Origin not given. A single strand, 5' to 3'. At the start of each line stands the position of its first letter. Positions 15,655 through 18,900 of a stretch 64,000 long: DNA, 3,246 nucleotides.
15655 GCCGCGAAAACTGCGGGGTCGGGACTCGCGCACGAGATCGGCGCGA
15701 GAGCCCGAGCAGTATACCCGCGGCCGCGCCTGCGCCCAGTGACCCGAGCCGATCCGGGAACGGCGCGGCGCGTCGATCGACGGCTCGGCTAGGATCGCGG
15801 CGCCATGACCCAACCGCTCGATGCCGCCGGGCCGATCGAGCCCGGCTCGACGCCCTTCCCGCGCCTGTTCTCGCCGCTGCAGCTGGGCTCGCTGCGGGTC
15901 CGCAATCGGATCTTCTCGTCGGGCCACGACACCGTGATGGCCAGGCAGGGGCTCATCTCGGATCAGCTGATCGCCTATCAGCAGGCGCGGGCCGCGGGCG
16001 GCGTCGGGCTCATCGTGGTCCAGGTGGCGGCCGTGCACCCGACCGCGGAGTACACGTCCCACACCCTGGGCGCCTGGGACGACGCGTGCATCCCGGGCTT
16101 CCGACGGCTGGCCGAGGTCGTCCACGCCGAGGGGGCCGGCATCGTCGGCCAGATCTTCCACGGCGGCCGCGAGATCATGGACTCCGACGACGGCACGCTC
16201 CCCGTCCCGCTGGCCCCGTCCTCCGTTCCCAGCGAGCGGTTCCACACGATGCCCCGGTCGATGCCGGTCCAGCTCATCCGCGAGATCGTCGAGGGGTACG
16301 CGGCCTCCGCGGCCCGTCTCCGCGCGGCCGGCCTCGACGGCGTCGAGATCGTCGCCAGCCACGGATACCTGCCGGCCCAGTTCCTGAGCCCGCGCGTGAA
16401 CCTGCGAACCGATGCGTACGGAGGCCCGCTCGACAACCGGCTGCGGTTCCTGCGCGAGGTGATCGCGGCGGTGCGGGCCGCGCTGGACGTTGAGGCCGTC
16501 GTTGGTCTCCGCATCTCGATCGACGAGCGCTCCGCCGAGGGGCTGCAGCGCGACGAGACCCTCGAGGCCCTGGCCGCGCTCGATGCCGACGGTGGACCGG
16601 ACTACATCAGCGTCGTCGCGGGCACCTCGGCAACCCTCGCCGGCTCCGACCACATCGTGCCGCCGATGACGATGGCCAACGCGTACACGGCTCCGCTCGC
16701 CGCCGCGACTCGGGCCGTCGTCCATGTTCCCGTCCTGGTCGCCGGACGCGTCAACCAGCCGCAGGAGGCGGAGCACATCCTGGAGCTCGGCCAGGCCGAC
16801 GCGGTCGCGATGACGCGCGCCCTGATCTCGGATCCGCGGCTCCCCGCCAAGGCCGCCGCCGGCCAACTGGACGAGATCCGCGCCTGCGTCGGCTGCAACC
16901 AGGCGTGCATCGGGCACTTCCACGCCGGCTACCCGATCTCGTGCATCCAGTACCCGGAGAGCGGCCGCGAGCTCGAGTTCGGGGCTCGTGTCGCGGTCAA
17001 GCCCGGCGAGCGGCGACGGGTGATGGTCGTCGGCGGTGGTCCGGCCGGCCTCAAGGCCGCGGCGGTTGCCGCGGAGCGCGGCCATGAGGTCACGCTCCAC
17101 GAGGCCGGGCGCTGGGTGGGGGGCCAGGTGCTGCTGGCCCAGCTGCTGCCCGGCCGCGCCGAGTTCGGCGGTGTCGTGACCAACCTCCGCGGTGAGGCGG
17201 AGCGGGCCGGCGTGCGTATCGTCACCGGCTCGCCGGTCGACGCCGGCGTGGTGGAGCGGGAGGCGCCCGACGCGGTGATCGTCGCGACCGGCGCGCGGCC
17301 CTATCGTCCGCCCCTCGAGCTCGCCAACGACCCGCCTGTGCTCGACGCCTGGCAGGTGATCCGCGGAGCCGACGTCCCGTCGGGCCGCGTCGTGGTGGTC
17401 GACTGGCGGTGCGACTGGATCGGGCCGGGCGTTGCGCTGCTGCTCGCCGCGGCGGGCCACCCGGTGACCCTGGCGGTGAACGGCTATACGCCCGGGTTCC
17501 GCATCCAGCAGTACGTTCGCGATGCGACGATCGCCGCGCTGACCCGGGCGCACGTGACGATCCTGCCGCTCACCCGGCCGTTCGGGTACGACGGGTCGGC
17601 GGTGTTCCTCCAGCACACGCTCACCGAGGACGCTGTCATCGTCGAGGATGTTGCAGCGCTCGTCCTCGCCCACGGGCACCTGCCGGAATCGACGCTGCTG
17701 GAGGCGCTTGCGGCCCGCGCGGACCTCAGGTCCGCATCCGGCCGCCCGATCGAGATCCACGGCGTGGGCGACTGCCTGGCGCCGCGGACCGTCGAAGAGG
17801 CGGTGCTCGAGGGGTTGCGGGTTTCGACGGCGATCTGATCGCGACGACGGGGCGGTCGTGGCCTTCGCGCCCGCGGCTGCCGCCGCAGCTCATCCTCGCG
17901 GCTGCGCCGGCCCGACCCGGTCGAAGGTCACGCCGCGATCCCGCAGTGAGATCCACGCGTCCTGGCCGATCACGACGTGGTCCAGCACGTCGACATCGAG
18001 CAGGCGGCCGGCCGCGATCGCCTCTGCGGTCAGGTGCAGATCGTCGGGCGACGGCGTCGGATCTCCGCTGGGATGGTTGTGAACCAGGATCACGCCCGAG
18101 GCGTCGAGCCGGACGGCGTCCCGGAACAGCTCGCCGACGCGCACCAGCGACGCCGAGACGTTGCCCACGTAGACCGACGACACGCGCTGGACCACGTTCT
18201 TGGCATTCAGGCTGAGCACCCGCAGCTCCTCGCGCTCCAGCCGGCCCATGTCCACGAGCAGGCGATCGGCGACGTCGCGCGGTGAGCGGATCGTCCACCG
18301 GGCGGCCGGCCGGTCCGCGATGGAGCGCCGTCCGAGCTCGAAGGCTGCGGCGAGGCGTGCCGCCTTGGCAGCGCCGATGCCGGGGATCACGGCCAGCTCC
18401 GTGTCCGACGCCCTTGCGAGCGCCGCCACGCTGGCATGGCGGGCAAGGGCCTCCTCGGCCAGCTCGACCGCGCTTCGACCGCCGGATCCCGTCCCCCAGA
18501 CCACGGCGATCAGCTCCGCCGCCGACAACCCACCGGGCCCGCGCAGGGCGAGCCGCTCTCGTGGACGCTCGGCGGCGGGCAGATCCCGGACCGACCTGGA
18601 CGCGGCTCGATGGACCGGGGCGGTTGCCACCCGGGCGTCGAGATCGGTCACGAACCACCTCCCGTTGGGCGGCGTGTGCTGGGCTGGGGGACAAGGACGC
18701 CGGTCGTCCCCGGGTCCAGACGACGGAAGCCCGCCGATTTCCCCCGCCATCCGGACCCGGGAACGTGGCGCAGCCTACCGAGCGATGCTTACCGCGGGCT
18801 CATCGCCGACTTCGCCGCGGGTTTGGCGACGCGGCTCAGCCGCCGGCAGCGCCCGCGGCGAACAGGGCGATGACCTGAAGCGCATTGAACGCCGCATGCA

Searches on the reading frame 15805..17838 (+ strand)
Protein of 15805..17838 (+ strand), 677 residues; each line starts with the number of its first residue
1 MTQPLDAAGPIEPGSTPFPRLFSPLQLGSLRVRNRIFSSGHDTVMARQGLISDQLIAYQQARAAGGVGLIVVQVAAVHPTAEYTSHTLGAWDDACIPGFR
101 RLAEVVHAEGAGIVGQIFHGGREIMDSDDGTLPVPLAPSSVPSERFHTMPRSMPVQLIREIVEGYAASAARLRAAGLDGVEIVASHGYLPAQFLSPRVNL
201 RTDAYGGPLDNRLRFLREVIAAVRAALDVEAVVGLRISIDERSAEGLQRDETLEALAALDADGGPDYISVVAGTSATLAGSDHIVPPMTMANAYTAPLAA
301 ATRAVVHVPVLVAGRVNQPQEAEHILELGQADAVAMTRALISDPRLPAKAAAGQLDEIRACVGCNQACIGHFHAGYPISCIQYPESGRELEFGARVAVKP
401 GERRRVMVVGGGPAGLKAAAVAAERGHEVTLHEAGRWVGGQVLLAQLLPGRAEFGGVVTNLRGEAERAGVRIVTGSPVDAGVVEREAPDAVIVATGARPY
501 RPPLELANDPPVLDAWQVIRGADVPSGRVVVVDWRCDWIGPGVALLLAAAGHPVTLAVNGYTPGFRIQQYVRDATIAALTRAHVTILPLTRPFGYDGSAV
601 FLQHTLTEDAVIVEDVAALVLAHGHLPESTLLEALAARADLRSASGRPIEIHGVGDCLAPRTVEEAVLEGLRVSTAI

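Call 38: search_protein_families(library=pfam, proteins=[window:15805-17838:+], max_evalue=0.00001)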
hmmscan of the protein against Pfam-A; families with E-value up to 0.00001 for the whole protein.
window:15805-17838:+ (677 aa): 5 families
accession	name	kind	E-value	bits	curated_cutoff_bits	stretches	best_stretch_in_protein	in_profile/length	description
PF00724.26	Oxidored_FMN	-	2.6e-63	214.8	27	1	21-354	2-339/342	NADH:flavin oxidoreductase / NADH oxidase family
PF07992.20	Pyr_redox_2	-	1.5e-14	54.6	26.1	1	405-636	2-248/291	Pyridine nucleotide-disulphide oxidoreductase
PF12831.13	FAD_oxidored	-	2.5e-07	30.8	27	1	406-442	2-38/416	FAD dependent oxidoreductase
PF01266.30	DAO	-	4.1e-06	27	27.9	0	405-440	1-37/353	FAD dependent oxidoreductase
PF03486.20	HI0933_like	-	6.9e-06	26.1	50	0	405-445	2-42/244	HI0933-like protein Rossmann domain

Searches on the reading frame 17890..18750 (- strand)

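Call 38: search_protein_families(library=pfam, proteins=[window:17890-18750:-], max_evalue=0.00001)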
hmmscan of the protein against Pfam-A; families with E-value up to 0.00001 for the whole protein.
window:17890-18750:- (286 aa): 2 families
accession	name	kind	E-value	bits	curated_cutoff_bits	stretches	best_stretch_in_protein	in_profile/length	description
PF04002.20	RadC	-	3.4e-34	117.8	22.1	1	154-273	1-120/121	RadC-like JAB domain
PF20582.4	UPF0758_N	-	2.6e-21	75.9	27.1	1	54-131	1-77/77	UPF0758 N-terminal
